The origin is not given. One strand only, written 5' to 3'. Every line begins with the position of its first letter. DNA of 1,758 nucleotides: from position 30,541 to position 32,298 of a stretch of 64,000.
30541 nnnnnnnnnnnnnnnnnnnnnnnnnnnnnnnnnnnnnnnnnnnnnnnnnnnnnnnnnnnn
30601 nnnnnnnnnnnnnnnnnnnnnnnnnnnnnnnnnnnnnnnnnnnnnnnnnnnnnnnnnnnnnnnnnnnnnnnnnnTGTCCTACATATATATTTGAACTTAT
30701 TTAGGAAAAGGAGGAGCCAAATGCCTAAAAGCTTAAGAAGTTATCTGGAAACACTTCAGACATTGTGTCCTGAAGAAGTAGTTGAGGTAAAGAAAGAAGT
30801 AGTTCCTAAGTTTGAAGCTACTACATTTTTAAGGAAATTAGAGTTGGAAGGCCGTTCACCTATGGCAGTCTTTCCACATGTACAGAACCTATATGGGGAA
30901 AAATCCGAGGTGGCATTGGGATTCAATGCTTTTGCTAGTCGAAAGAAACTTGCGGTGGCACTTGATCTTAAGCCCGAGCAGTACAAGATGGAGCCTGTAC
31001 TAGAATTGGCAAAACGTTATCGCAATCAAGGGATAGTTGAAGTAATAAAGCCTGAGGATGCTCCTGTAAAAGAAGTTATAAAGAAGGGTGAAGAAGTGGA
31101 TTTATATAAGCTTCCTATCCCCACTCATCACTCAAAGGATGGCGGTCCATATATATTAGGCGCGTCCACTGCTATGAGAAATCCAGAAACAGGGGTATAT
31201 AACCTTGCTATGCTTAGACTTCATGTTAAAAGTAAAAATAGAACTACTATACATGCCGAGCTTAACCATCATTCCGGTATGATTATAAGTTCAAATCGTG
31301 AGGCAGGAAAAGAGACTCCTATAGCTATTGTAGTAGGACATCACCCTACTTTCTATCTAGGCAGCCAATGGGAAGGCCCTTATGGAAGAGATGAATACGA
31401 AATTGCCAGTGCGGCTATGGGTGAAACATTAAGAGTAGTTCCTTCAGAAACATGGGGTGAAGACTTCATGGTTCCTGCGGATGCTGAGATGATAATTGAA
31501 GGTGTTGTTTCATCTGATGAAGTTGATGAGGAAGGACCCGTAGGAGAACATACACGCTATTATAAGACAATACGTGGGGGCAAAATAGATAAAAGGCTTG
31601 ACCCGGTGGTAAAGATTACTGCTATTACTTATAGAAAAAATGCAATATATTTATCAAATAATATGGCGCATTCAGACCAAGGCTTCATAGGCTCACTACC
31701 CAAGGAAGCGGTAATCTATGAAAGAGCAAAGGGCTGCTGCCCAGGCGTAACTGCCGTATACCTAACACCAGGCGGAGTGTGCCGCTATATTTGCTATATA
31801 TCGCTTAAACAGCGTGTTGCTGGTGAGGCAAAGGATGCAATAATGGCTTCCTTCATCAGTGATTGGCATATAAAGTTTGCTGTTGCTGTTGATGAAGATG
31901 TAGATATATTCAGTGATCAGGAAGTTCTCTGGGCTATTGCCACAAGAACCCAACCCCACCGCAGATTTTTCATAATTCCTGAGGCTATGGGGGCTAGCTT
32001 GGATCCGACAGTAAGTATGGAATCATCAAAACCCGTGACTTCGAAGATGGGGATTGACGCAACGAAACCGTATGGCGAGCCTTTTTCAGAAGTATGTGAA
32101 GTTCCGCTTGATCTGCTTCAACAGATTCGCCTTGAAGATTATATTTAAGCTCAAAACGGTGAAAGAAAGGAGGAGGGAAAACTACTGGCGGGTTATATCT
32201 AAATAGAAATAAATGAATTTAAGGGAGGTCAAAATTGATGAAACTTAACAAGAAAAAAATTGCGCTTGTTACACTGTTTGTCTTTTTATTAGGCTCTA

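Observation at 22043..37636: Orphan 15-kb carboxylate-catabolism island combining AcnX, three RraA paralogs, PreA-like reductase, IPMDH/LeuCD-like enzymes, UbiD/UbiX and a TctCBA importer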

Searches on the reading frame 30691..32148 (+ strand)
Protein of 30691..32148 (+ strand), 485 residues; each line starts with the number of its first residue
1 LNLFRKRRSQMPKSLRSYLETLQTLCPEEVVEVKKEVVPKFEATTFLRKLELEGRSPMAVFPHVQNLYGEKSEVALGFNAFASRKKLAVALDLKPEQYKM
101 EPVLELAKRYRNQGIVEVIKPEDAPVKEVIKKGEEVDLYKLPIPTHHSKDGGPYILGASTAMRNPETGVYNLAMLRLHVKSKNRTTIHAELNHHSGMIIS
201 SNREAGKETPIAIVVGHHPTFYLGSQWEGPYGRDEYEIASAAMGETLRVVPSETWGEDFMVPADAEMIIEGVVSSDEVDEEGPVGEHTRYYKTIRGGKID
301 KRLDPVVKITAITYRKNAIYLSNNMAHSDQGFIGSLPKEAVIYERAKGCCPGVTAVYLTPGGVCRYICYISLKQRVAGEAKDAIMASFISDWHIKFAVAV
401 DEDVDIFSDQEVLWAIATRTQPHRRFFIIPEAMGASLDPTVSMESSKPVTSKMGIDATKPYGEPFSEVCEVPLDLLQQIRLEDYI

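Call 4: search_protein_families(library=pfam, proteins=[window:30691-32148:+])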
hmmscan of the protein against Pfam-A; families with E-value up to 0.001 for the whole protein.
window:30691-32148:+ (485 aa): 3 families
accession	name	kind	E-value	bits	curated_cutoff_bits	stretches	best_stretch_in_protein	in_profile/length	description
PF01977.22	UbiD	-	1.1e-54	185.2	23.3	1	120-322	4-200/206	3-octaprenyl-4-hydroxybenzoate carboxy-lyase Rift-related domain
PF20696.2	UbiD_C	-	4.3e-29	101.5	24.2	1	332-457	2-127/127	3-octaprenyl-4-hydroxybenzoate carboxy-lyase C-terminal domain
PF20695.2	UbiD_N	-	1.2e-07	32.2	24.3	1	28-97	8-69/78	3-octaprenyl-4-hydroxybenzoate carboxy-lyase N-terminal domain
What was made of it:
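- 30721..32148 (+): UbiD-family prFMN decarboxylase, HmfF-like branch. The three UbiD domains are present (call 4).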

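Call 7: find_homologous_proteins(query=window:30691-32148:+, max_evalue=1e-30)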
Query window:30691-32148:+ (485 aa): 3053 proteins with E <= 1e-30 among 8000 candidates; the best 120 are listed.
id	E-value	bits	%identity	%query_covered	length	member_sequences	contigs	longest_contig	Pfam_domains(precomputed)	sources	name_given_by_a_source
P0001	1.2e-296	1002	91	98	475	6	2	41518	PF20696.3,PF01977.23,PF20695.3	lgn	-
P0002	1.7e-292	988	90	98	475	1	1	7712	PF20696.3,PF01977.23,PF20695.3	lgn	-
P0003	4.0e-289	977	88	98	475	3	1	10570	PF20696.3,PF01977.23,PF20695.3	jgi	jgi:2,5-furandicarboxylate decarboxylase 1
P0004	4.9e-288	973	88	98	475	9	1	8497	PF20696.3,PF01977.23,PF20695.3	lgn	-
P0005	2.2e-268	909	81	98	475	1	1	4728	PF20696.3,PF01977.23,PF20695.3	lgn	-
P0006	9.9e-263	890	80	98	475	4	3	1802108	PF20696.3,PF01977.23,PF20695.3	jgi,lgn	jgi:2,5-furandicarboxylate decarboxylase 1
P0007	8.2e-256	867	77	98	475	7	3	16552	PF20696.3,PF01977.23,PF20695.3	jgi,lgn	jgi:2,5-furandicarboxylate decarboxylase 1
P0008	2.8e-230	783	71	98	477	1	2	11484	PF20696.3,PF01977.23,PF20695.3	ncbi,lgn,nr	ncbi:MAG TPA: UbiD family decarboxylase [Desulfosporosinus sp.]|nr:UbiD family decarboxylase [Desulf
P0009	3.5e-228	776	70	98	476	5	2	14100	PF20696.3,PF01977.23,PF20695.3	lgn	-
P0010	6.8e-227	772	67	98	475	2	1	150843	PF20696.3,PF01977.23,PF20695.3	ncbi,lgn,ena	-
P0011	2.7e-221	753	68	98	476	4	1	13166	PF20696.3,PF01977.23,PF20695.3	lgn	-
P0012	1.7e-220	751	67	98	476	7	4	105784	PF20696.3,PF01977.23,PF20695.3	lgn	-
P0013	1.3e-207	708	64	100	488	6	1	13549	PF20696.3,PF01977.23,PF20695.3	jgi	jgi:2,5-furandicarboxylate decarboxylase 1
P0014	3.3e-207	707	64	98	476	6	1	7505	PF20696.3,PF01977.23,PF20695.3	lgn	-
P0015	5.5e-207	706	65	98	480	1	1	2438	PF20696.3,PF01977.23,PF20695.3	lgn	-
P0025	9.0e-199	679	62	98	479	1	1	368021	PF20696.3,PF01977.23,PF20695.3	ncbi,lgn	-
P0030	4.2e-196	670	61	98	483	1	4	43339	PF20696.3,PF01977.23,PF20695.3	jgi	jgi:2,5-furandicarboxylate decarboxylase 1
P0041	8.0e-191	653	60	98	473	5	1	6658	PF20696.3,PF01977.23,PF20695.3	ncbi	-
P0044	1.8e-188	645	59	98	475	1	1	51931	PF20696.3,PF01977.23,PF20695.3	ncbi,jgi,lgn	-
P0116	4.6e-111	390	44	98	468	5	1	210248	PF20696.3,PF01977.23,PF20695.3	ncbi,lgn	-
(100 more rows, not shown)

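Call 9: find_related_loci(query=A1, collection=genome_contigs, flank=10000)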
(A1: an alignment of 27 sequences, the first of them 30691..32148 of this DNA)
Query A1 (485 aa) in genome_contigs; peptide patterns used: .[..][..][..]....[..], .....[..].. (x = any residue, [..] = any of these).
41 stretches matched a pattern; 23 encode a relative of the query (tblastn E <= 1e-3); 21 distinct loci.
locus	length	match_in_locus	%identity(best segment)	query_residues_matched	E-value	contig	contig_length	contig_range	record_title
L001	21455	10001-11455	93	1-485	0e+0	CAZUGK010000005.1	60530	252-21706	MAG TPA_asm: uncultured Clostridiaceae bacterium isolate binchicken_co104_9 genome assembly, contig: NODE_408_length_605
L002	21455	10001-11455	91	1-485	0e+0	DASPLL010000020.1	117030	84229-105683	MAG TPA_asm: Clostridia bacterium isolate SMAG_U12063 k141_25996, whole genome shotgun sequence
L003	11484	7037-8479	70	5-485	0e+0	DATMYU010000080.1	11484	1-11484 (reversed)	MAG TPA_asm: Desulfosporosinus sp. isolate SMAG_U13156 k141_67945, whole genome shotgun sequence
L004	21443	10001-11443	67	5-485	0e+0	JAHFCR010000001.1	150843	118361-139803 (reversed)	MAG: Peptococcaceae bacterium isolate nzgw226 NODE_128_length_150844_cov_6.685622, whole genome shotgun sequence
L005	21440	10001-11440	65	7-485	0e+0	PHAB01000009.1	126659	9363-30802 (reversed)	MAG: Firmicutes bacterium HGW-Firmicutes-14 08E140C01_scaffold_149, whole genome shotgun sequence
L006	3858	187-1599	61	11-485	0e+0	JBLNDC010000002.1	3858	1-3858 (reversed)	MAG: Bacteroidota bacterium isolate MAG109 PRJNA950955_bin18_renamed_1, whole genome shotgun sequence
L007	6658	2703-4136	60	6-485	0e+0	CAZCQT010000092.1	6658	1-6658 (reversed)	MAG TPA_asm: uncultured Moorellales bacterium isolate binchicken_co173_65 genome assembly, contig: NODE_38033_length_665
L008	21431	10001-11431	59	6-484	0e+0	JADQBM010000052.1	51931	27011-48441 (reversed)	MAG: Clostridia bacterium isolate Soudan_22 NODE_300_length_51931_cov_9.861150, whole genome shotgun sequence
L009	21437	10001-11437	57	5-485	0e+0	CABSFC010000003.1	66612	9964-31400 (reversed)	MAG TPA_asm: uncultured Oscillibacter sp. isolate MGYG-HGUT-02229 genome assembly, contig: GUT_GENOME139388_3, whole gen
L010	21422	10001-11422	58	10-485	0e+0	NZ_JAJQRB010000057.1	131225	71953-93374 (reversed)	Treponema primitia strain ZAS-10 NODE_4_length_131225_cov_202.915468, whole genome shotgun sequence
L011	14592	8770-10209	56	4-485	0e+0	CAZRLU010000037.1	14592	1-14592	MAG TPA_asm: uncultured Oscillospiraceae bacterium isolate SRP278969_co1_432 genome assembly, contig: NODE_5520_length_1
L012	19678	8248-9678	57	7-485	0e+0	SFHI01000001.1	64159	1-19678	MAG: Clostridiales bacterium isolate W1P1.011 Contig85, whole genome shotgun sequence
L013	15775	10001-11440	55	4-485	0e+0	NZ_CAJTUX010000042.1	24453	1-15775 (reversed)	MAG: uncultured Oscillibacter sp. isolate MGBC114583, whole genome shotgun sequence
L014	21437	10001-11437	62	4-485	0e+0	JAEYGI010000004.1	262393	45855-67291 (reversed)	MAG: Bacillota bacterium isolate OH_HFB_283 k127_1137545, whole genome shotgun sequence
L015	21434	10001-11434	55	6-485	0e+0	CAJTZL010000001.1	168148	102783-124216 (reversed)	MAG TPA_asm: uncultured Oscillibacter sp. isolate MGBC120045 genome assembly, contig: MGBC120045.1, whole genome shotgun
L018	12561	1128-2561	59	6-485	0e+0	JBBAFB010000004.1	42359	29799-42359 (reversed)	MAG: Bacillota bacterium isolate SO_2017_LW2_29 scaffold_2039_c1_LW138R_2017, whole genome shotgun sequence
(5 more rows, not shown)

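Call 11: search_solved_structures(query=window:30691-32148:+, max_evalue=1e-10)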
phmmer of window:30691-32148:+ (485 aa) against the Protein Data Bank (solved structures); distinct sequences matched with E-value up to 1e-10: 40.
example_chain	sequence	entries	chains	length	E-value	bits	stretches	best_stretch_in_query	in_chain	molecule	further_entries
6h6v_A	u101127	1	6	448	4.4e-73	249.8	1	30-485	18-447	3-polyprenyl-4-hydroxybenzoate decarboxylase and related decarboxylases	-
6h6x_B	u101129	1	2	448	2.6e-70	240.6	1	30-485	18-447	3-polyprenyl-4-hydroxybenzoate decarboxylase and related decarboxylases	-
7p9q_A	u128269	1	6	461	3.7e-40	141.2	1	119-467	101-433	AnInD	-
2idb_A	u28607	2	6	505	3e-36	128.3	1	61-461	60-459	3-octaprenyl-4-hydroxybenzoate carboxy-lyase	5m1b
5m1c_A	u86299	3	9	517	3.1e-36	128.3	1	61-461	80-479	3-octaprenyl-4-hydroxybenzoate carboxy-lyase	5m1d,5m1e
7ae4_A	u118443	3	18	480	1.6e-34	122.6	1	11-461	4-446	Phenolic acid decarboxylase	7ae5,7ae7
7pda_A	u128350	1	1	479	1.7e-31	112.7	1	13-462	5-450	UbiD family decarboxylase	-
5o3m_A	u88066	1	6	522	1e-29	106.8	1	66-449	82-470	Protocatechuate decarboxylase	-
5o3n_A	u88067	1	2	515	6.2e-28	100.9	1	57-449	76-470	3,4-dihydroxybenzoate decarboxylase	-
5ny5_A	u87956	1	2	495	6.5e-28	100.8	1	57-449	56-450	3,4-dihydroxybenzoate decarboxylase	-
7ney_A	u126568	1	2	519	1.5e-25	93.1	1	14-449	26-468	Ferulic acid decarboxylase 1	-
9gqr_A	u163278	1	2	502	2.4e-25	92.4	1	22-444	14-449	decarboxylase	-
4ip2_A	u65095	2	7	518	3e-25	92.1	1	28-444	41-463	Aromatic Acid Decarboxylase | PA0254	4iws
7abn_D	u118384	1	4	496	4.2e-25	91.6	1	29-444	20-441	UbiD-like decarboxylase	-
7abo_C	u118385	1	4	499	5e-25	91.3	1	29-444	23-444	UbiD-like decarboxylase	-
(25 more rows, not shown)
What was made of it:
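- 30721..32148 (+): The best solved relative is HmfF 6h6v, 250 bits (call 11).
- The best solved relative of UbiD is the FDCA decarboxylase HmfF (call 11).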

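Call 16: search_protein_families(library=ncbifam, proteins=[window:30691-32148:+], max_evalue=1e-10)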
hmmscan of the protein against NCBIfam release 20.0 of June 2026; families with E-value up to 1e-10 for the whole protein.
window:30691-32148:+ (485 aa): 7 families
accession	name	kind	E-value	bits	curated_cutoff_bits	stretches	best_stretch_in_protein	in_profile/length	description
TIGR00148.1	TIGR00148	subfamily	2.6e-91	306.5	244.85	1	18-460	4-438/438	UbiD family decarboxylase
NF041204.1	VdcC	exception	1.2e-69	235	650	1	13-461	2-439/467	non-oxidative hydroxyarylic acid decarboxylases subunit C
TIGR03701.1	mena_SCO4490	equivalog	9.8e-49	166.2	495.9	1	56-438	37-422/433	menaquinone biosynthesis decarboxylase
NF008175.0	PRK10922.1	equivalog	8.8e-42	143.2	788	1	61-461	60-459/497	4-hydroxy-3-polyprenylbenzoate decarboxylase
TIGR02724.1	phenyl_P_beta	equivalog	2.3e-41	141.7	468.95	1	30-462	16-444/472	phenylphosphate carboxylase subunit beta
TIGR02723.1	phenyl_P_alpha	equivalog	1.2e-37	129.7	564.6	1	12-446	7-430/485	phenylphosphate carboxylase subunit alpha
NF041219.1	BagN_FevL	exception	3.9e-31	108.1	1000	1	13-320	18-320/502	bagremycin/ferroverdin biosynthesis UbiD family decarboxylase BagN/FevL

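Call 19: find_encoding_contigs(protein=P0041, flank=10000, max_places=2)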
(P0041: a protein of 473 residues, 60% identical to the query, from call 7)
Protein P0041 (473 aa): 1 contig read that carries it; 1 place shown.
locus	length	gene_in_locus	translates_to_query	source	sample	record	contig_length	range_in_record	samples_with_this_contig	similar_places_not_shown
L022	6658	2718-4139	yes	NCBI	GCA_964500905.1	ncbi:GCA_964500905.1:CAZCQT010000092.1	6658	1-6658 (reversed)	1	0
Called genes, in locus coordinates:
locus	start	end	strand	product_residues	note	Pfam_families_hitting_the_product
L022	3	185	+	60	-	?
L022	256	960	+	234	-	PF00857:Isochorismatase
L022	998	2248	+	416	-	PF04412:AcnX, PF28403:AcnX_2nd, PF28406:AcnX_3rd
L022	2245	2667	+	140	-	PF01989:AcnX_swivel_put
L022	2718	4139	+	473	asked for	PF20695:UbiD_N, PF01977:UbiD, PF20696:UbiD_C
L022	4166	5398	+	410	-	PF04165:DUF401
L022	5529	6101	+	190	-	PF02441:Flavoprotein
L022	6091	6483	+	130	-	PF21758:LpdD_chaperone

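Call 20: find_encoding_contigs(protein=P0030, flank=10000, max_places=2)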
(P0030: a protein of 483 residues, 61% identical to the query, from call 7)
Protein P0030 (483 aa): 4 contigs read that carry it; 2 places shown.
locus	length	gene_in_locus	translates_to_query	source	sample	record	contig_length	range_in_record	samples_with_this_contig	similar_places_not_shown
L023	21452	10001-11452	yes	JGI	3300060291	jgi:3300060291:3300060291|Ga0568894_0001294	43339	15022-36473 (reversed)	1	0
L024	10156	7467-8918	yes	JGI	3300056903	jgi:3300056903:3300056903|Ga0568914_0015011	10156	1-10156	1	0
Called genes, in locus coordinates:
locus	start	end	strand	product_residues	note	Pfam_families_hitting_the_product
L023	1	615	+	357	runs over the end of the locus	PF26233:NicX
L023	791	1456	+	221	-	PF00392:GntR, PF07729:FCD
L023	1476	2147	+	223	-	PF03737:RraA-like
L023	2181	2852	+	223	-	PF03737:RraA-like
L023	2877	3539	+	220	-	PF03737:RraA-like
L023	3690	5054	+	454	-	PF03972:MmgE_PrpD_N, PF19305:MmgE_PrpD_C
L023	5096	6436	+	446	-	PF13433:Peripla_BP_5, PF13458:Peripla_BP_6, PF01094:ANF_receptor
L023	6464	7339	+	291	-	PF02653:BPD_transp_2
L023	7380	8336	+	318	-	PF02653:BPD_transp_2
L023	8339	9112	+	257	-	PF00005:ABC_tran, PF13304:AAA_21 (faint), PF12399:BCA_ABC_TP_C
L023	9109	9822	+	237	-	PF00005:ABC_tran, PF13304:AAA_21 (faint)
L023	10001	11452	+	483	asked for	PF20695:UbiD_N, PF01977:UbiD, PF20696:UbiD_C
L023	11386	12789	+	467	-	PF01180:DHO_dh, PF13183:Fer4_8 (faint), PF17179:Fer4_22 (faint), PF13187:Fer4_9 (faint), PF13484:Fer4_16 (faint), PF12838:Fer4_7, PF14697:Fer4_21, PF00037:Fer4 (weak), +4 more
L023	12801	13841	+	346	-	PF00180:Iso_dh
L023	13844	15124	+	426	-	PF00330:Aconitase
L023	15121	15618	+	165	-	PF00694:Aconitase_C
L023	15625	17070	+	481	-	PF03313:SDH_alpha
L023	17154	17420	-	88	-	-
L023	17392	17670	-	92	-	PF04365:BrnT_toxin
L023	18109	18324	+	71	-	-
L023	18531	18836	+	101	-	PF01909:NTP_transf_2, PF18765:Polbeta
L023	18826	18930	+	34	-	-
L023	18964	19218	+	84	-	-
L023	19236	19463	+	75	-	PF10049:DUF2283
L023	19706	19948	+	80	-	PF01402:RHH_1 (faint)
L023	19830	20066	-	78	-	-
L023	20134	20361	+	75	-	PF01402:RHH_1 (weak)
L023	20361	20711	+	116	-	PF02452:PemK_toxin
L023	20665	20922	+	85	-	-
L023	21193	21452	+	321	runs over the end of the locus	-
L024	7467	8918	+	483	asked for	PF20695:UbiD_N, PF01977:UbiD, PF20696:UbiD_C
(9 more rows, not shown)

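Call 21: find_encoding_contigs(protein=P0044, flank=10000, max_places=1)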
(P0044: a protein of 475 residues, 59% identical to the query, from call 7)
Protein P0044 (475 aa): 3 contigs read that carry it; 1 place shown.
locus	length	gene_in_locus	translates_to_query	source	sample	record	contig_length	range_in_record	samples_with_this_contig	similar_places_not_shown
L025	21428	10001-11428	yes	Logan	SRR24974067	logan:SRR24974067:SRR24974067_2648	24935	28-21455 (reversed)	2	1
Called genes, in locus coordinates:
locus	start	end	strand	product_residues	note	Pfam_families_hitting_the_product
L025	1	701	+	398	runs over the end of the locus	PF04412:AcnX, PF28403:AcnX_2nd, PF28406:AcnX_3rd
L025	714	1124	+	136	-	PF01989:AcnX_swivel_put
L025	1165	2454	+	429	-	PF01180:DHO_dh, PF13187:Fer4_9 (faint), PF00037:Fer4 (faint), PF12797:Fer4_2 (faint), PF12837:Fer4_6 (faint), PF14697:Fer4_21, PF12838:Fer4_7 (weak), PF25160:LdpA_Fe-S-bd (weak), +1 more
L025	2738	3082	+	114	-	PF02441:Flavoprotein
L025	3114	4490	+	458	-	PF00682:HMGL-like, PF02436:PYC_OADA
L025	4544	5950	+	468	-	PF03972:MmgE_PrpD_N, PF19305:MmgE_PrpD_C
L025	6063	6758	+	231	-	PF00857:Isochorismatase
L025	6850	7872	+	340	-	PF03401:TctC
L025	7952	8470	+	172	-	PF07331:TctB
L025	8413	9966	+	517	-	PF01970:TctA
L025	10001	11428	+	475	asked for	PF20695:UbiD_N, PF01977:UbiD, PF20696:UbiD_C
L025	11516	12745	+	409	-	PF04165:DUF401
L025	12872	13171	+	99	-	PF13586:DDE_Tnp_1_2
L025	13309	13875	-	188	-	PF02441:Flavoprotein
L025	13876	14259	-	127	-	PF21758:LpdD_chaperone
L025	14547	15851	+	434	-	PF01476:LysM, PF23473:LysM3_LYK4_5 (faint), PF01476:LysM, PF00704:Glyco_hydro_18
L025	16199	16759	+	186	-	PF12675:DUF3795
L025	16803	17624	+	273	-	-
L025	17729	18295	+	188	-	PF13302:Acetyltransf_3, PF00583:Acetyltransf_1, PF13523:Acetyltransf_8 (weak)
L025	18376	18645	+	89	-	PF25453:DUF7898 (weak)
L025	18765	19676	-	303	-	PF13484:Fer4_16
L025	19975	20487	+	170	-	-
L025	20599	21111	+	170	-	PF00857:Isochorismatase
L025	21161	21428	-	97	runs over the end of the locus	?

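Call 22: find_encoding_contigs(protein=P0025, flank=10000, max_places=1)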
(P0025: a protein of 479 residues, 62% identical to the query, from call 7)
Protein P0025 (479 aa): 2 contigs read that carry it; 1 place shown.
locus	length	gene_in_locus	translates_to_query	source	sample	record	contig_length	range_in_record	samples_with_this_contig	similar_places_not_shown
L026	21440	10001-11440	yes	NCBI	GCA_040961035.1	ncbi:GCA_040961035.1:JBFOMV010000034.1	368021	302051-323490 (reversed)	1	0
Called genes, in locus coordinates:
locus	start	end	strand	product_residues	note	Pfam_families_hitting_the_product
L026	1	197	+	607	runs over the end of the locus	PF00664:ABC_membrane, PF00005:ABC_tran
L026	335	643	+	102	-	PF01909:NTP_transf_2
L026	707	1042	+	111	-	-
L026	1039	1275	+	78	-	-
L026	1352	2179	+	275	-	PF01135:PCMT (weak), PF13489:Methyltransf_23, PF01209:Ubie_methyltran, PF13847:Methyltransf_31, PF08241:Methyltransf_11, PF08242:Methyltransf_12, PF13649:Methyltransf_25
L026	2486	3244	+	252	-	PF00392:GntR, PF07702:UTRA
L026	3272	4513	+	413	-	PF04412:AcnX, PF28403:AcnX_2nd, PF28406:AcnX_3rd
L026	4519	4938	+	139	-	PF01989:AcnX_swivel_put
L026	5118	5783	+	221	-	PF03737:RraA-like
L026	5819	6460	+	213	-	PF03737:RraA-like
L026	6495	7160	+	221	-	PF03737:RraA-like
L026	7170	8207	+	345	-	PF00180:Iso_dh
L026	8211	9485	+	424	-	PF00330:Aconitase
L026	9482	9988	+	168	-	PF00694:Aconitase_C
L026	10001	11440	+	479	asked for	PF20695:UbiD_N, PF01977:UbiD, PF20696:UbiD_C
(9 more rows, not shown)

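Call 23: find_encoding_contigs(protein=P0116, flank=10000, max_places=1)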
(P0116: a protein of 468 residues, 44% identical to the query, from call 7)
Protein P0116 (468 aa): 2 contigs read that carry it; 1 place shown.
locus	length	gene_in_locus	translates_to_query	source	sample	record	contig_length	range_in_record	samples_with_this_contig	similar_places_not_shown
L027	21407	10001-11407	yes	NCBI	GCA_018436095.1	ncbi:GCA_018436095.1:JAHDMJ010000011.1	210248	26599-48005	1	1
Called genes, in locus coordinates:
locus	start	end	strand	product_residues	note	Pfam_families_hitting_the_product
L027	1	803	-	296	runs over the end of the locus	PF05582:Peptidase_U57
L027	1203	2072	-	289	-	PF00398:RrnaAD, PF08241:Methyltransf_11 (weak), PF13649:Methyltransf_25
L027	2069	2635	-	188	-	PF01751:Toprim, PF13331:DUF4093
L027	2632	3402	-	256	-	PF01026:TatD_DNase, PF04909:Amidohydro_2 (faint)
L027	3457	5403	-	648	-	PF00133:tRNA-synt_1, PF01406:tRNA-synt_1e (weak), PF09334:tRNA-synt_1g, PF00133:tRNA-synt_1, PF19303:Anticodon_3, PF01588:tRNA_bind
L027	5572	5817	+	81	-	PF04014:MazE_antitoxin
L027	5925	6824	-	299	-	PF00590:TP_methylase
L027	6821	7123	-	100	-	PF06156:YabA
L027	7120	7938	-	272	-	PF04468:PSP1, PF28472:PSP1_3rd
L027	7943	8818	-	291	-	PF13177:DNA_pol3_delta2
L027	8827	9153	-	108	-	PF06153:CdAMP_rec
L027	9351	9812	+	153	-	PF08280:HTH_Mga, PF13404:HTH_AsnC-type, PF13412:HTH_24, PF01037:AsnC_trans_reg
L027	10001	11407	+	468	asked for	PF20695:UbiD_N, PF01977:UbiD, PF20696:UbiD_C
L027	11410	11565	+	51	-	-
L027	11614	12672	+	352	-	PF16868:NMT1_3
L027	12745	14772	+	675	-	PF06808:DctM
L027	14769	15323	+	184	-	PF02441:Flavoprotein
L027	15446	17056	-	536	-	PF01276:OKR_DC_1, PF03711:OKR_DC_1_C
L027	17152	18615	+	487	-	PF01554:MatE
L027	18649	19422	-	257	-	PF03328:HpcH_HpaI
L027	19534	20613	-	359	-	PF00180:Iso_dh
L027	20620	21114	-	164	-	PF00694:Aconitase_C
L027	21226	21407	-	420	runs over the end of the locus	PF00330:Aconitase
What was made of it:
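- An HpcH/HpaI aldolase lies beside Iso_dh + LeuDC near a 44%-identical UbiD in L027 (call 23).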
